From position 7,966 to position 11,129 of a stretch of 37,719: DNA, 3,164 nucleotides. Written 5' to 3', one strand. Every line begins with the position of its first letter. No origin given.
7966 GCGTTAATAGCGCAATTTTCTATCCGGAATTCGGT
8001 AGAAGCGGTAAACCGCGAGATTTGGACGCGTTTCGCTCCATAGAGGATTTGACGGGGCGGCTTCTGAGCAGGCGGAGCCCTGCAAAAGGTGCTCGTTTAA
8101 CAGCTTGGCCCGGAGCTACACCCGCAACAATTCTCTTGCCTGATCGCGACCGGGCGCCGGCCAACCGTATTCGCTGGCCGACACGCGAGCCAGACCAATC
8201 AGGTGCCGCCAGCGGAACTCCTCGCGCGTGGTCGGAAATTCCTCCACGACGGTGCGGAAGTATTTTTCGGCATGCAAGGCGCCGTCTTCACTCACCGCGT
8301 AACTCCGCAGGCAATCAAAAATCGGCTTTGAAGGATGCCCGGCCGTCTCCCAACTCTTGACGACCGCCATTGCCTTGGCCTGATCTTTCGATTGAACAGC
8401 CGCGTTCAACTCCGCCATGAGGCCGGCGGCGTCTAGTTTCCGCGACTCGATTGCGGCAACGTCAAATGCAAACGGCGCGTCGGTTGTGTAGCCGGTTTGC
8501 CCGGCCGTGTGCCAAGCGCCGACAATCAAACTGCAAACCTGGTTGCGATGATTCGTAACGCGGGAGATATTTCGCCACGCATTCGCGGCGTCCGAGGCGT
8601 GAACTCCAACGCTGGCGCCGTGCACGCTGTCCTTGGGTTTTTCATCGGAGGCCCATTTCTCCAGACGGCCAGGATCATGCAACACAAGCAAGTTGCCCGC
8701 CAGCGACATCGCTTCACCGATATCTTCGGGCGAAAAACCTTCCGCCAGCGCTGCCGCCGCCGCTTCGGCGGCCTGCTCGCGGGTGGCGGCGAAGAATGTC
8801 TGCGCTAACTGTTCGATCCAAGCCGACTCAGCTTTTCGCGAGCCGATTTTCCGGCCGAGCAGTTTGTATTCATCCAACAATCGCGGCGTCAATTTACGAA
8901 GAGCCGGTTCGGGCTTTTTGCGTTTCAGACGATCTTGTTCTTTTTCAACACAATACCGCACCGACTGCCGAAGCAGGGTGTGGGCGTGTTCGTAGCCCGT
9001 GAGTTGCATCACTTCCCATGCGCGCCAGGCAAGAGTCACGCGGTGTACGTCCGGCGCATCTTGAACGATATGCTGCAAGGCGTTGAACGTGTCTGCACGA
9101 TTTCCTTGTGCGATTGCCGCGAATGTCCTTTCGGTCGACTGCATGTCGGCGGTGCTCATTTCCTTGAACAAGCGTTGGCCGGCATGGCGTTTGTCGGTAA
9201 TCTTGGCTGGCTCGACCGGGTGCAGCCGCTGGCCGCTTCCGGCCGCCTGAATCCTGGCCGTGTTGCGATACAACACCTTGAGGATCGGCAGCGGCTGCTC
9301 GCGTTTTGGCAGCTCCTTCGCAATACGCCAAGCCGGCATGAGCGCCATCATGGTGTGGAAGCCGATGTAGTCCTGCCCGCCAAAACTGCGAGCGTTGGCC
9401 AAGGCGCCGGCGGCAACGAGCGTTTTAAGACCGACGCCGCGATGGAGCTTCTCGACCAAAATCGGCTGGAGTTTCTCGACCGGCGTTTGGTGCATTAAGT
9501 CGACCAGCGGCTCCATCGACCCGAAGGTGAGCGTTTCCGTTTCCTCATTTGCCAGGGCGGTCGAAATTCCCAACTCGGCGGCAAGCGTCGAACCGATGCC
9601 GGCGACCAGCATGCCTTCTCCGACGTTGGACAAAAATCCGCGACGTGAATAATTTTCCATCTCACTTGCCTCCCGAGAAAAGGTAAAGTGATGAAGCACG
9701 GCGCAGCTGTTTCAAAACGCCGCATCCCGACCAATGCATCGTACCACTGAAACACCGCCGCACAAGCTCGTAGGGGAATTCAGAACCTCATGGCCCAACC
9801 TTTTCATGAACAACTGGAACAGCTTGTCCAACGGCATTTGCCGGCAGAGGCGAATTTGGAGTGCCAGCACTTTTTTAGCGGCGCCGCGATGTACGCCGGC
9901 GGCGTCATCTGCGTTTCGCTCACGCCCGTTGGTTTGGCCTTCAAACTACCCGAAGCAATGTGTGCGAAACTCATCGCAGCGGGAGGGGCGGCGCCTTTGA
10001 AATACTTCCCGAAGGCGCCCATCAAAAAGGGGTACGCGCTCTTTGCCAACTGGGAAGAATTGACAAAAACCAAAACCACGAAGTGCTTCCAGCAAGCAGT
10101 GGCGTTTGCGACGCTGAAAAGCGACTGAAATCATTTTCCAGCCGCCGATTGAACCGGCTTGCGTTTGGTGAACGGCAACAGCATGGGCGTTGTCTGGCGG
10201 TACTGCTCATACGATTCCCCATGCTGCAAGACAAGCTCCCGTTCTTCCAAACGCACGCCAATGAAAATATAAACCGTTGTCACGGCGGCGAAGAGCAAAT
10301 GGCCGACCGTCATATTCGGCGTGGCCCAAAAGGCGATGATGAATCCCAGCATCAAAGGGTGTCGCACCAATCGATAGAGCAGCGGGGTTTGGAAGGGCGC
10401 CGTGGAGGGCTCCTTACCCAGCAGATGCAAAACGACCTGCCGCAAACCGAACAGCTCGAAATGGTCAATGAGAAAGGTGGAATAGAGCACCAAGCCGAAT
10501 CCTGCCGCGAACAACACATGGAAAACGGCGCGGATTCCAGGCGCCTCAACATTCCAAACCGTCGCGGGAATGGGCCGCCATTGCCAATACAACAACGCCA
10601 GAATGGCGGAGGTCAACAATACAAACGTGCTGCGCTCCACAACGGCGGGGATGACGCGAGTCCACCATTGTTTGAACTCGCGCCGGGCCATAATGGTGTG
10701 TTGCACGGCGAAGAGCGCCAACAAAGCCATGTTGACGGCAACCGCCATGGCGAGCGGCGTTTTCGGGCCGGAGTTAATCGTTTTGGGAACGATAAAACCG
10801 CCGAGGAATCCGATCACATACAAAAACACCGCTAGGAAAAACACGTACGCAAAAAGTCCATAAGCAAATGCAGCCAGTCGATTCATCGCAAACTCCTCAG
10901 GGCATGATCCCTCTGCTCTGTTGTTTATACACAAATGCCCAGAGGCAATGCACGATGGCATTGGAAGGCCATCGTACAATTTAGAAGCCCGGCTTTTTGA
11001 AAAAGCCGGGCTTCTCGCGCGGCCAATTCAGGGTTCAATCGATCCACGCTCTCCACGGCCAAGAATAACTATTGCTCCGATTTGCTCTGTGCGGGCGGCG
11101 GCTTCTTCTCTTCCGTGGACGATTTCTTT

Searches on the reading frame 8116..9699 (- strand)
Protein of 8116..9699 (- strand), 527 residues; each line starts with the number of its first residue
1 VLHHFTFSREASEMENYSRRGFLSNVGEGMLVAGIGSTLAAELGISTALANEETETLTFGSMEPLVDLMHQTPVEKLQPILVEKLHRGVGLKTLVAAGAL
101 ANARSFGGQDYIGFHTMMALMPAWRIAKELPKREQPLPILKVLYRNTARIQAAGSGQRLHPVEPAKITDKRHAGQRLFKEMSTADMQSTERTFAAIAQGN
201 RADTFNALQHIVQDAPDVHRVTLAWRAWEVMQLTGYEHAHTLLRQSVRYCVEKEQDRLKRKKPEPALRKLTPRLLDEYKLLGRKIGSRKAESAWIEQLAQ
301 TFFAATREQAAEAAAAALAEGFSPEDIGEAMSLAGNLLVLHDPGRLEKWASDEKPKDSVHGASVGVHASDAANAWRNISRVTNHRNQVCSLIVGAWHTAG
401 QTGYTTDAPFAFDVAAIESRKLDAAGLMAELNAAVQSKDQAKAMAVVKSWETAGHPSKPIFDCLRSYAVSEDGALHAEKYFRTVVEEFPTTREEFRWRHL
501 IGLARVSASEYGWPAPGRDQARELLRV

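Call 8: search_protein_families(library=pfam, proteins=[window:8116-9699:-], max_evalue=0.001)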
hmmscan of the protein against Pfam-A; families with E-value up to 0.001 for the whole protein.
window:8116-9699:- (527 aa): 0 families

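Call 50: search_protein_families(library=pfam, proteins=[window:8116-9699:-], max_evalue=0.01)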
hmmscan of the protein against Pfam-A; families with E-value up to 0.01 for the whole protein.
window:8116-9699:- (527 aa): 1 family
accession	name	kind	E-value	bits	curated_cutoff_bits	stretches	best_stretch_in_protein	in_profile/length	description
PF10145.14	PhageMin_Tail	-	0.0099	16.2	33.2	0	294-338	3-46/201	Phage-related minor tail protein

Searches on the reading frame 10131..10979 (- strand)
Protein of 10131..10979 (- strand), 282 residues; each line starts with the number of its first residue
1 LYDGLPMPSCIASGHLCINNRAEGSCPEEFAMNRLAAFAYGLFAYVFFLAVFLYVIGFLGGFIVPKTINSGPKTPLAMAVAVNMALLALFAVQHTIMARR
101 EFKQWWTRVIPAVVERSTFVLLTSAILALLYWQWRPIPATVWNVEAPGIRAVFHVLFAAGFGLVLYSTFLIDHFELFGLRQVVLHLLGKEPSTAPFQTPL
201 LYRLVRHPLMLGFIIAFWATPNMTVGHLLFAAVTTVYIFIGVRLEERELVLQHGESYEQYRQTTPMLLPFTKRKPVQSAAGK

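Call 50: search_protein_families(library=pfam, proteins=[window:10131-10979:-], max_evalue=0.01)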
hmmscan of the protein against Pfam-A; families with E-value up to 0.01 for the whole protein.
window:10131-10979:- (282 aa): 2 families
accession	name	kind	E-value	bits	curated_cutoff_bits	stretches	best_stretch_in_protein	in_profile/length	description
PF07298.16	NnrU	-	4e-07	30.3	24.7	1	85-241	4-138/188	NnrU protein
PF14015.11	DUF4231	-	0.0017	19.2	24.7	0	208-264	24-78/103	Protein of unknown function (DUF4231)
